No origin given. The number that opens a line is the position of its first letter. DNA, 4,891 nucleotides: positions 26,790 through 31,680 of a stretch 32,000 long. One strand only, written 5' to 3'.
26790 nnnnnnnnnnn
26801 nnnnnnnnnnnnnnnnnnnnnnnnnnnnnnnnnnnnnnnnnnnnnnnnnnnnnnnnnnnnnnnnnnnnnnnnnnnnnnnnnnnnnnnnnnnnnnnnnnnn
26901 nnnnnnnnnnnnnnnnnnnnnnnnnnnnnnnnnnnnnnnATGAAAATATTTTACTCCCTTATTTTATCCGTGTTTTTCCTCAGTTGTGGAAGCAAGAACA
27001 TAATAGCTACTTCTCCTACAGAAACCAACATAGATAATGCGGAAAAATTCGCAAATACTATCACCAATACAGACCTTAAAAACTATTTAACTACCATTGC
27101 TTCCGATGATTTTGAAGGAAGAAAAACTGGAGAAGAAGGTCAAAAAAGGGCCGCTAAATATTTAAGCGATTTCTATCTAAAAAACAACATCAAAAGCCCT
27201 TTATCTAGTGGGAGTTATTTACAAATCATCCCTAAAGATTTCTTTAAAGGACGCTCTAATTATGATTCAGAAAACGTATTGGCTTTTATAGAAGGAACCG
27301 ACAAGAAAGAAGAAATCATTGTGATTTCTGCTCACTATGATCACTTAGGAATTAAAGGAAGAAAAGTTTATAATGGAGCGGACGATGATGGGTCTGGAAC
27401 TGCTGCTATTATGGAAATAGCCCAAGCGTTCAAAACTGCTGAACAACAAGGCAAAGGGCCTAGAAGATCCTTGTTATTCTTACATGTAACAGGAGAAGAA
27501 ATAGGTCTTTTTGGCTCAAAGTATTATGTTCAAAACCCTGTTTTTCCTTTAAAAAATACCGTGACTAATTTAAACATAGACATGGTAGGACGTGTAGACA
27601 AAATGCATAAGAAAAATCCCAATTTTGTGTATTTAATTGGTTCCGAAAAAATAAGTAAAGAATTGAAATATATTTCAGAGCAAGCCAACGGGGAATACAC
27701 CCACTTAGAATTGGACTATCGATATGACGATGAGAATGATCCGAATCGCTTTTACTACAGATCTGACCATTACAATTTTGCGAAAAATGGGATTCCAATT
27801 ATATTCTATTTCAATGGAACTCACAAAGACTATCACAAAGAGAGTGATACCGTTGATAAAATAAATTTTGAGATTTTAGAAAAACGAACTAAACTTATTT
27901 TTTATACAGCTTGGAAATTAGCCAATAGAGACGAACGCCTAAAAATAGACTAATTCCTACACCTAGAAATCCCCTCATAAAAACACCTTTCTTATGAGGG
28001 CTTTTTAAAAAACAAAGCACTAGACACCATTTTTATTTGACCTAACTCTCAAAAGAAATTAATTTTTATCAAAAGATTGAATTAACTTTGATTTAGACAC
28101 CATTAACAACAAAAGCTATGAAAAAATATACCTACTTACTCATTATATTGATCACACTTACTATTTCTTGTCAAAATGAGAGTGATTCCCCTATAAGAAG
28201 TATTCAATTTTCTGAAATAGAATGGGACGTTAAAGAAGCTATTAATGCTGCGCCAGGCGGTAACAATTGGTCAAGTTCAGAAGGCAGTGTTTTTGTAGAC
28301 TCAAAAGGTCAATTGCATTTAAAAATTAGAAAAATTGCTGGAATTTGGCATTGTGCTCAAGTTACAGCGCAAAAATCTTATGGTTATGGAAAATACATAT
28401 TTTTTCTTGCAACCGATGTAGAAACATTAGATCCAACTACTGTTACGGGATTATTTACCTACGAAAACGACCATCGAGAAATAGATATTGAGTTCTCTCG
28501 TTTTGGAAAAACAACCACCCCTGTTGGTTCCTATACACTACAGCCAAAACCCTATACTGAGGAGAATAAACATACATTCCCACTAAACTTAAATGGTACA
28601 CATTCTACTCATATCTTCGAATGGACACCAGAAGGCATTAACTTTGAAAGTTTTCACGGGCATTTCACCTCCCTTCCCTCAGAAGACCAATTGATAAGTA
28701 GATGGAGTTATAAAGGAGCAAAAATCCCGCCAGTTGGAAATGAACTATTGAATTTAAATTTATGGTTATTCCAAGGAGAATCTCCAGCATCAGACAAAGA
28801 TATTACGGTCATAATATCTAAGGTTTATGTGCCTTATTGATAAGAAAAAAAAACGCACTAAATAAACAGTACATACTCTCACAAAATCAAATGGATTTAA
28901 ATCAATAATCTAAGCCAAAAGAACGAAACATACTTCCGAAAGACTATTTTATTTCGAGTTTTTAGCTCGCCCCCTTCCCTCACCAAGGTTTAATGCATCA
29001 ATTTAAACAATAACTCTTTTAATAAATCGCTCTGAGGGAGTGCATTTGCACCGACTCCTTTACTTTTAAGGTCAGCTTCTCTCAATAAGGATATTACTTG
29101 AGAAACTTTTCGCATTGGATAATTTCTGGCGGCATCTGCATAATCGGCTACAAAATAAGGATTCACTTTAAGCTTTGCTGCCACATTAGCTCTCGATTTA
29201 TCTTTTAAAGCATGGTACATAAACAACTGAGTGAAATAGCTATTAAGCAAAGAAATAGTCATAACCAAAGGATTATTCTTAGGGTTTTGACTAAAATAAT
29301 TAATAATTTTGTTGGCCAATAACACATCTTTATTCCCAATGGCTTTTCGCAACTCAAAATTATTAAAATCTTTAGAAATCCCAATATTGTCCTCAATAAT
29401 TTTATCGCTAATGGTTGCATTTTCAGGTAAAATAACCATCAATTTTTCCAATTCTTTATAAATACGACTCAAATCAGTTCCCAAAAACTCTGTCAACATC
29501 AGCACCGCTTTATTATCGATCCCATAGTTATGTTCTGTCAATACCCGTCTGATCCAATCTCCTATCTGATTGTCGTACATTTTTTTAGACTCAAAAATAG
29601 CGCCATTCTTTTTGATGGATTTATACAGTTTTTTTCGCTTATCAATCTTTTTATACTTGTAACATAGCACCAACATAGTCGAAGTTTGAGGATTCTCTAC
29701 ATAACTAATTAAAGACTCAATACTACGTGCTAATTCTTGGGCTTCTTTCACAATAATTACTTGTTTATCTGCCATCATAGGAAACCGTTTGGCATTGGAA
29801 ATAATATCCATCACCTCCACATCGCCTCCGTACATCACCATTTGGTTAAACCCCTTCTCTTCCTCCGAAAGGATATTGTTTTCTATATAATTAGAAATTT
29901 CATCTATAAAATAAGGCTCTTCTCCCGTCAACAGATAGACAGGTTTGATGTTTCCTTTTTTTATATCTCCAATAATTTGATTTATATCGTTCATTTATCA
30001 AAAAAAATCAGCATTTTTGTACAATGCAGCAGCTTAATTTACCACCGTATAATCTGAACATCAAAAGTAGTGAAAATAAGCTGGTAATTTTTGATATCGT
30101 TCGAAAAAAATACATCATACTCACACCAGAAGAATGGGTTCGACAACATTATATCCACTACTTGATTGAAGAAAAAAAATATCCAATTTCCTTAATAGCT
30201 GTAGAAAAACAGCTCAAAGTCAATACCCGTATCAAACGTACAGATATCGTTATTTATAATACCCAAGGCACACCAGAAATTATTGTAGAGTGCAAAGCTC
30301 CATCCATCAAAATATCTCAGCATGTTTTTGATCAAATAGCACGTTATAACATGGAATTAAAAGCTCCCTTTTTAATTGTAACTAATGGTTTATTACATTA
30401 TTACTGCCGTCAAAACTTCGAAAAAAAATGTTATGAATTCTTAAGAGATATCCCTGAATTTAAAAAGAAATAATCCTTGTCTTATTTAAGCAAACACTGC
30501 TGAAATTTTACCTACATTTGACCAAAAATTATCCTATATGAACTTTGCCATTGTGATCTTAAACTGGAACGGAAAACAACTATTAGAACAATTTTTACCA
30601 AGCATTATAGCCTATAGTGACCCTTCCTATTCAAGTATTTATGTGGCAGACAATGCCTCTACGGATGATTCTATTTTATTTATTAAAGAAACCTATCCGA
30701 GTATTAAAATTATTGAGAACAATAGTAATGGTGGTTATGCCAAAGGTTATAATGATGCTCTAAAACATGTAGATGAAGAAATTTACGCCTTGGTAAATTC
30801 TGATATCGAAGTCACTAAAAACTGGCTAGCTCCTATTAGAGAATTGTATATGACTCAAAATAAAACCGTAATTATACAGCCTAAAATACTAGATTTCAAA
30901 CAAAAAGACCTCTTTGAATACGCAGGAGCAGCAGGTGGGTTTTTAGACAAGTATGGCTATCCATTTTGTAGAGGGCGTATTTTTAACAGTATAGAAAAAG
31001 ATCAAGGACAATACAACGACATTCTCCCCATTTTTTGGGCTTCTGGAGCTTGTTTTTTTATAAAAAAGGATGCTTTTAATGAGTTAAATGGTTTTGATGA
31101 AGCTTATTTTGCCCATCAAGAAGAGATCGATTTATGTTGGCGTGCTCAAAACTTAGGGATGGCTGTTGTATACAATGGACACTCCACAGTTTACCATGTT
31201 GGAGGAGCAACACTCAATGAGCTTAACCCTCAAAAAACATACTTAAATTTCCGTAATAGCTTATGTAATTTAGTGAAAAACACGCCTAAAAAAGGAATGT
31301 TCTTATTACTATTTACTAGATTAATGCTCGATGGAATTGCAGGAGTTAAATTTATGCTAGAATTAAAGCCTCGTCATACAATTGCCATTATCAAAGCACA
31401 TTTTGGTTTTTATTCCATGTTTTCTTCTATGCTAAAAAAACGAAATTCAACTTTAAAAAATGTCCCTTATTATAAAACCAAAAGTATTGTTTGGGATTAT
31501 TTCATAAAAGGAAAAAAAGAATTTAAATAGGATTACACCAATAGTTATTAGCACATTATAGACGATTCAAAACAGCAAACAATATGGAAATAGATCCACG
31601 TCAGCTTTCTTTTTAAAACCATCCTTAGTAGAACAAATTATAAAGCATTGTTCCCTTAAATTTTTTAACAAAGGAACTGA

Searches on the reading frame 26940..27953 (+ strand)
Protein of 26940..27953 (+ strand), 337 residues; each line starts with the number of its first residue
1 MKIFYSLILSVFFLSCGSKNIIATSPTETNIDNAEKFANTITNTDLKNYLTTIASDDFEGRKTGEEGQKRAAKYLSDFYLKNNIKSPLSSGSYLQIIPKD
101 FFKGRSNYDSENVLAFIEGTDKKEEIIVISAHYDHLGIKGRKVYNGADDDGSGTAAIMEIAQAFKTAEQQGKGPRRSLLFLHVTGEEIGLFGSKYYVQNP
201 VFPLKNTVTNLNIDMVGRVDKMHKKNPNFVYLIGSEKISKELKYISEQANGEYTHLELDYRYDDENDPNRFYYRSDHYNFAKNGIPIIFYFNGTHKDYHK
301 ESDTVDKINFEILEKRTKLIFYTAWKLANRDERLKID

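Call 6: search_protein_families(library=pfam, proteins=[window:26940-27953:+])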
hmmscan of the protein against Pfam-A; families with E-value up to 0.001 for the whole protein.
window:26940-27953:+ (337 aa): 3 families
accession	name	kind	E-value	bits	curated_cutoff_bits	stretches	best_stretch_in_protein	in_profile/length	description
PF04389.22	Peptidase_M28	-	4.9e-42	144.3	21.3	1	112-322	1-191/193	Peptidase family M28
PF05450.20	Nicastrin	-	0.00023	21.2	25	1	127-231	3-107/218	Nicastrin large lobe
PF01546.33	Peptidase_M20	-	0.00027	21.4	24.6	1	146-207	32-82/206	Peptidase family M20/M25/M40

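Call 16: find_homologous_proteins(query=window:26940-27953:+, max_evalue=1e-30)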
Query window:26940-27953:+ (337 aa): 8000 proteins with E <= 1e-30 among 8000 candidates; the best 120 are listed.
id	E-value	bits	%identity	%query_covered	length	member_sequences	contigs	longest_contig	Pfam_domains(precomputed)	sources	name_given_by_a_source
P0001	5.2e-223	757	100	100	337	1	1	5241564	PF04389.23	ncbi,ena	-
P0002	4.2e-192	656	85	100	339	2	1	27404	PF04389.23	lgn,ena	-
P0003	1.8e-178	611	79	100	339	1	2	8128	PF04389.23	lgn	-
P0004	6.4e-178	609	78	100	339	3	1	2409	PF04389.23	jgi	-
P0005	1.5e-177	608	78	100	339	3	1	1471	PF04389.23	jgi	-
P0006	4.8e-176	603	78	100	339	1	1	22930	PF04389.23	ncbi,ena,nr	ncbi:MAG: peptidase M28 [Flavobacteriaceae bacterium]|nr:MAG: peptidase M28 [Flavobacteriaceae bacte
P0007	4.3e-175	600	78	100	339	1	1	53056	PF04389.23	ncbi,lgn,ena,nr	ncbi:MAG: peptidase M28 [Flavobacteriaceae bacterium]|nr:MAG: peptidase M28 [Flavobacteriaceae bacte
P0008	4.5e-175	600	77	100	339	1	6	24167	PF04389.23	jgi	-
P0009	7.1e-166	569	74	100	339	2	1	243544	PF04389.23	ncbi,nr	ncbi:MAG: M28 family peptidase [Flavobacteriaceae bacterium]|nr:M28 family peptidase [Flavobacteriac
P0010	1.3e-145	503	64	100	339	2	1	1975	PF04389.23,PF05450.21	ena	-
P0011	1.4e-143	496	64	100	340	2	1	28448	PF04389.23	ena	-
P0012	2.8e-143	495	67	96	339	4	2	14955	PF04389.23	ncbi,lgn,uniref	ncbi:M28 family metallopeptidase [Lutibacter sp.]|uniref:M28 family metallopeptidase n=1 Tax=Lutibac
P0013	8.8e-143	493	63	99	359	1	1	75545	PF04389.23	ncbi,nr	ncbi:MAG: M28 family metallopeptidase [Flavobacteriaceae bacterium]|nr:M28 family metallopeptidase [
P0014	1.4e-142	493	66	96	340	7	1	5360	PF04389.23,PF05450.21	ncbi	-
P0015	2.8e-141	489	64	100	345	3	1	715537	PF04389.23,PF05450.21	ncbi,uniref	ncbi:M28 family metallopeptidase [Tenacibaculum xiamenense]|uniref:M28 family metallopeptidase n=1 T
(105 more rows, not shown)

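Call 17: find_encoding_contigs(protein=P0001, flank=10000, max_places=3)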
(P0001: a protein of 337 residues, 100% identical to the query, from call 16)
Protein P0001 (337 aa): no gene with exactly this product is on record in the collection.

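Call 18: find_encoding_contigs(protein=P0002, flank=10000, max_places=3)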
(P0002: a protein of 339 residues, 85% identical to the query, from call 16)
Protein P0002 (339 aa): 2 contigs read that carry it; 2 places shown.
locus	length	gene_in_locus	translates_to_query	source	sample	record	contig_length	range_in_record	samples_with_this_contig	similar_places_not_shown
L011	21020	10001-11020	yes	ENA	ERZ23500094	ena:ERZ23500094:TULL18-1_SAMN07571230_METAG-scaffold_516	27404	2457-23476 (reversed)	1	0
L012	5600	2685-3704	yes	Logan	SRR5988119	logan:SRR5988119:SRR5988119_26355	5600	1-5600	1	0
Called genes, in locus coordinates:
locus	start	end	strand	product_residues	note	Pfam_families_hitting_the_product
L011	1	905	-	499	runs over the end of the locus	PF02321:OEP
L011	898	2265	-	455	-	PF12704:MacB_PCD, PF02687:FtsX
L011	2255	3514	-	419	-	PF25990:Beta-barrel_YknX (weak)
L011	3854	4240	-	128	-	PF08327:AHSA1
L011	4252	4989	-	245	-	PF02348:CTP_transf_3, PF12804:NTP_transf_3 (faint)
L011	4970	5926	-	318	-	PF03631:Virul_fac_BrkB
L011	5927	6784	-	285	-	PF02749:QRPTase_N, PF01729:QRPTase_C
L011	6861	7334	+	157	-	PF02590:SPOUT_MTase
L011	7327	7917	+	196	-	PF01725:Ham1p_like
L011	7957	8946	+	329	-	PF01032:FecCD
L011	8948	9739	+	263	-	PF00005:ABC_tran, PF13175:AAA_15 (faint), PF13304:AAA_21 (faint)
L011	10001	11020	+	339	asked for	PF04389:Peptidase_M28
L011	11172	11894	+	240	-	-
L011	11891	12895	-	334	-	PF06144:DNA_pol3_delta, PF21694:DNA_pol3_delta_C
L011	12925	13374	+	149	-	PF04313:HSDR_N (weak), PF13588:HSDR_N_2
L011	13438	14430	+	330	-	PF00535:Glycos_transf_2, PF10111:Glyco_tranf_2_2 (weak), PF13641:Glyco_tranf_2_3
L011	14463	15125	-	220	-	PF01300:Sua5_yciO_yrdC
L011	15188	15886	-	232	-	PF00072:Response_reg, PF00486:Trans_reg_C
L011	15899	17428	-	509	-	PF00512:HisKA, PF02518:HATPase_c, PF14501:HATPase_c_5 (weak)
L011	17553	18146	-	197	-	PF01121:CoaE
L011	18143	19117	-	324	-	-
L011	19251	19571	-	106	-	PF02699:YajC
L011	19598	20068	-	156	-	PF22544:HYDIN_VesB_CFA65-like_Ig, PF07610:DUF1573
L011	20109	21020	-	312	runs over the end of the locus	PF01029:NusB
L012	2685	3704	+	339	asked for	PF04389:Peptidase_M28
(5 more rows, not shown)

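Call 22: list_cluster_members(proteins=[P0001])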
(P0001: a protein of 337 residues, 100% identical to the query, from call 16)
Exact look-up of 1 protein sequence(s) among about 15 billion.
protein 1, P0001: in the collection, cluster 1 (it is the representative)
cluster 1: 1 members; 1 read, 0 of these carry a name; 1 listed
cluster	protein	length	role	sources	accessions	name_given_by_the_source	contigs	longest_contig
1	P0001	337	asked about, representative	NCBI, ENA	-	-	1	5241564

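Call 35: find_encoding_contigs(protein=P0007, flank=10000, max_places=3)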
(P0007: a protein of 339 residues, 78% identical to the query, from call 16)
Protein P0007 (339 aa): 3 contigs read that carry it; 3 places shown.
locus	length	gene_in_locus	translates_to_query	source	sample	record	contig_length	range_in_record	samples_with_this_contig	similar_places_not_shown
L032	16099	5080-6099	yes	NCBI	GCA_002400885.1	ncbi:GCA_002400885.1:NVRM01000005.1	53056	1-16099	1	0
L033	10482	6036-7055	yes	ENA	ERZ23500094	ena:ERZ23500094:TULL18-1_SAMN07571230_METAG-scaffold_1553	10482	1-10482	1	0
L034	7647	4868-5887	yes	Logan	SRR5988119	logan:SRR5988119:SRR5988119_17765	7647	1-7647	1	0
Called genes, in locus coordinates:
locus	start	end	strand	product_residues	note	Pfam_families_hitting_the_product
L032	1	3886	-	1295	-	?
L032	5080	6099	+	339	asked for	PF04389:Peptidase_M28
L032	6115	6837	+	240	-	-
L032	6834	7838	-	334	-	PF06144:DNA_pol3_delta, PF21694:DNA_pol3_delta_C (weak)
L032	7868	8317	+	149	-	PF04313:HSDR_N (weak), PF13588:HSDR_N_2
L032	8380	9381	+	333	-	PF00535:Glycos_transf_2, PF10111:Glyco_tranf_2_2 (weak), PF13641:Glyco_tranf_2_3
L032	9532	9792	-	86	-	-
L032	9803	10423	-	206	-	PF01300:Sua5_yciO_yrdC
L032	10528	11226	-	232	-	PF00072:Response_reg, PF00486:Trans_reg_C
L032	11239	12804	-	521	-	PF00512:HisKA, PF02518:HATPase_c, PF14501:HATPase_c_5 (weak)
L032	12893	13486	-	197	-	PF01121:CoaE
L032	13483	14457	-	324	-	PF07949:YbbR (weak)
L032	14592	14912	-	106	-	PF02699:YajC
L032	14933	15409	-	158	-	PF22544:HYDIN_VesB_CFA65-like_Ig, PF07610:DUF1573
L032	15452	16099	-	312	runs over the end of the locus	PF01029:NusB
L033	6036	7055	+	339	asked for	PF04389:Peptidase_M28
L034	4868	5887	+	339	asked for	PF04389:Peptidase_M28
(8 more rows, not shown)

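Call 36: find_encoding_contigs(protein=P0009, flank=10000, max_places=3)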
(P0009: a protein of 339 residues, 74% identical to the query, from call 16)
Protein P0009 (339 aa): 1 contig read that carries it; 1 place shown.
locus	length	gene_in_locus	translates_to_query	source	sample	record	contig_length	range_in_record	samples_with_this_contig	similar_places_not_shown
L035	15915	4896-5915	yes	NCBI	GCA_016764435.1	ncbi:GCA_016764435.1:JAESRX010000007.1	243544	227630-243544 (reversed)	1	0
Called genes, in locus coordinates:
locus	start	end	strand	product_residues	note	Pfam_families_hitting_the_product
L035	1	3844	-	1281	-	?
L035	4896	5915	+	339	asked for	PF04389:Peptidase_M28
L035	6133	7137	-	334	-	PF06144:DNA_pol3_delta, PF21694:DNA_pol3_delta_C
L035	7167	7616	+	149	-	PF04313:HSDR_N (weak), PF13588:HSDR_N_2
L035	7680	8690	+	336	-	PF00535:Glycos_transf_2, PF13641:Glyco_tranf_2_3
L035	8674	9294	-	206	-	PF01300:Sua5_yciO_yrdC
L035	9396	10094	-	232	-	PF00072:Response_reg, PF00486:Trans_reg_C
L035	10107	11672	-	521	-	PF00512:HisKA, PF02518:HATPase_c, PF14501:HATPase_c_5 (weak)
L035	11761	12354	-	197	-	PF01121:CoaE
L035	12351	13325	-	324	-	-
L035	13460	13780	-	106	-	PF02699:YajC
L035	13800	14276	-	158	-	PF22544:HYDIN_VesB_CFA65-like_Ig, PF07610:DUF1573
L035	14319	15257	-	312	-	PF01029:NusB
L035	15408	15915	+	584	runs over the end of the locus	PF00664:ABC_membrane, PF00005:ABC_tran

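Call 37: find_encoding_contigs(protein=P0006, flank=10000, max_places=3)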
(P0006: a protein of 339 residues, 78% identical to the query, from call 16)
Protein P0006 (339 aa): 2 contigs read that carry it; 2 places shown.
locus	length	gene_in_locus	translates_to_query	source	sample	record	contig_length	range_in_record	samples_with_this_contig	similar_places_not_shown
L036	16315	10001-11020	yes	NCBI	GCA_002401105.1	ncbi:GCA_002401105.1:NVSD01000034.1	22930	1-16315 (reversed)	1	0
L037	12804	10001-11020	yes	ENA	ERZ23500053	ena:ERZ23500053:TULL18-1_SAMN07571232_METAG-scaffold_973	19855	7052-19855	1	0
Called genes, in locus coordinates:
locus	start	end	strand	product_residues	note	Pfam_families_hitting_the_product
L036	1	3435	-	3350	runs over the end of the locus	?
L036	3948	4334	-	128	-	PF08327:AHSA1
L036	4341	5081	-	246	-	PF02348:CTP_transf_3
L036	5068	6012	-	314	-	-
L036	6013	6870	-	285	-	-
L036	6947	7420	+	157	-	PF02590:SPOUT_MTase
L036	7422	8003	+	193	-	-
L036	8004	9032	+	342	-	-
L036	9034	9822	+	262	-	-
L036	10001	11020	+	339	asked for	PF04389:Peptidase_M28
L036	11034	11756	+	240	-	-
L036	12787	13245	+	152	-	-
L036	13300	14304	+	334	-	-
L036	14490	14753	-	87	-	-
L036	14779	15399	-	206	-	-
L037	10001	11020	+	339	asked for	PF04389:Peptidase_M28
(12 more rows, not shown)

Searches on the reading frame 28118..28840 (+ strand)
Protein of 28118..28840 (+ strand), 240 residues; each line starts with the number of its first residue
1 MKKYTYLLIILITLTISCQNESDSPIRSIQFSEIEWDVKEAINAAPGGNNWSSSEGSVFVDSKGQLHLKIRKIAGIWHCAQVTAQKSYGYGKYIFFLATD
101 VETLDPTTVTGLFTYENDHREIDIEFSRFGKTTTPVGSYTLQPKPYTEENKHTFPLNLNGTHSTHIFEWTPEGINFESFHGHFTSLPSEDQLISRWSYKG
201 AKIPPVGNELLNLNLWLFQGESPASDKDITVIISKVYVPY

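Call 6: search_protein_families(library=pfam, proteins=[window:28118-28840:+])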
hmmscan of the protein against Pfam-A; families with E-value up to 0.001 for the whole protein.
window:28118-28840:+ (240 aa): 1 family
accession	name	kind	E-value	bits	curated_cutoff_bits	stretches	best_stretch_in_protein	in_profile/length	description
PF00722.28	Glyco_hydro_16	-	2.8e-05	24.1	22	1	50-176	6-125/175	Glycosyl hydrolases family 16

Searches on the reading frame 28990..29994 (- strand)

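Call 6: search_protein_families(library=pfam, proteins=[window:28990-29994:-])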
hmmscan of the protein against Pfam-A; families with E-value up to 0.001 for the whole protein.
window:28990-29994:- (334 aa): 3 families
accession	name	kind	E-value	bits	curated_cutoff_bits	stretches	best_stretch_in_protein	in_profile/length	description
PF06144.19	DNA_pol3_delta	-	4.9e-19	69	21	1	20-135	1-122/124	DNA polymerase III, delta subunit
PF21694.2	DNA_pol3_delta_C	-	9.8e-09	35.7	27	1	211-313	3-105/121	DNA polymerase III delta subunit, C-terminal domain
PF13177.12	DNA_pol3_delta2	-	3.1e-05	24.4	27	0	61-113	86-139/161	DNA polymerase III, delta subunit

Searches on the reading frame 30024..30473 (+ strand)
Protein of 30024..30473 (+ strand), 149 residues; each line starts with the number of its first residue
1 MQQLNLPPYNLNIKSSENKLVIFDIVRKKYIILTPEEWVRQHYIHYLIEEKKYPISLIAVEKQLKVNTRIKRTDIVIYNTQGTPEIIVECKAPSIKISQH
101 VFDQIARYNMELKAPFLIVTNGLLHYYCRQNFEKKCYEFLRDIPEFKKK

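Call 6: search_protein_families(library=pfam, proteins=[window:30024-30473:+])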
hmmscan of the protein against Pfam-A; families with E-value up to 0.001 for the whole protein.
window:30024-30473:+ (149 aa): 2 families
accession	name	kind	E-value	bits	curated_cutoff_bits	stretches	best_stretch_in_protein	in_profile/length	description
PF13588.12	HSDR_N_2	-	4.7e-43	146.2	25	1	35-144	1-110/110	Type I restriction enzyme R protein N terminus (HSDR_N)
PF04313.20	HSDR_N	-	1.2e-06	28.9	25.1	1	58-131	112-193/198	Type I restriction enzyme R protein N terminus (HSDR_N)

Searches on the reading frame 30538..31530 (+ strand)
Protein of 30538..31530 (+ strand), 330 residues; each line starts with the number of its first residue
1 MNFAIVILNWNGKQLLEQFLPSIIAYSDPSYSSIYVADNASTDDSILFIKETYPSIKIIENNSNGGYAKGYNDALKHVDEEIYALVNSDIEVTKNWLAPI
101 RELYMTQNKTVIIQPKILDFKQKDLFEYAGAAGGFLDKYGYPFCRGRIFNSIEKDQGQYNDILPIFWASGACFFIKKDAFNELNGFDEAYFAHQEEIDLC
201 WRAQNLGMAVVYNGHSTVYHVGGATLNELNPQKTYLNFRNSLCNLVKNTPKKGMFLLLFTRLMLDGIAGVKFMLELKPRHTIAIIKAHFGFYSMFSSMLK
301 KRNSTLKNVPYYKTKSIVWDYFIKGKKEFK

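Call 6: search_protein_families(library=pfam, proteins=[window:30538-31530:+])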
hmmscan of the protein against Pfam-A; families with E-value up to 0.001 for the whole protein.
window:30538-31530:+ (330 aa): 4 families
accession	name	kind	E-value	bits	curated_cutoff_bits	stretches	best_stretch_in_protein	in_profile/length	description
PF00535.33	Glycos_transf_2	-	1.5e-14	54.7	23.3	1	5-182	2-166/168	Glycosyl transferase family 2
PF13641.12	Glyco_tranf_2_3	-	2.6e-09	37.9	27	0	3-89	3-96/230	Glycosyltransferase like family 2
PF10111.15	Glyco_tranf_2_2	-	6.3e-06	26.3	27.3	1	16-206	15-202/276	Glycosyltransferase like family 2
PF13632.12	Glyco_trans_2_3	-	0.00024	21.4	27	1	92-222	11-125/198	Glycosyl transferase family group 2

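Call 14: find_encoding_contigs(protein=window:30538-31530:+, flank=10000, max_places=6)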
Protein window:30538-31530:+ (330 aa): no gene with exactly this product is on record in the collection.
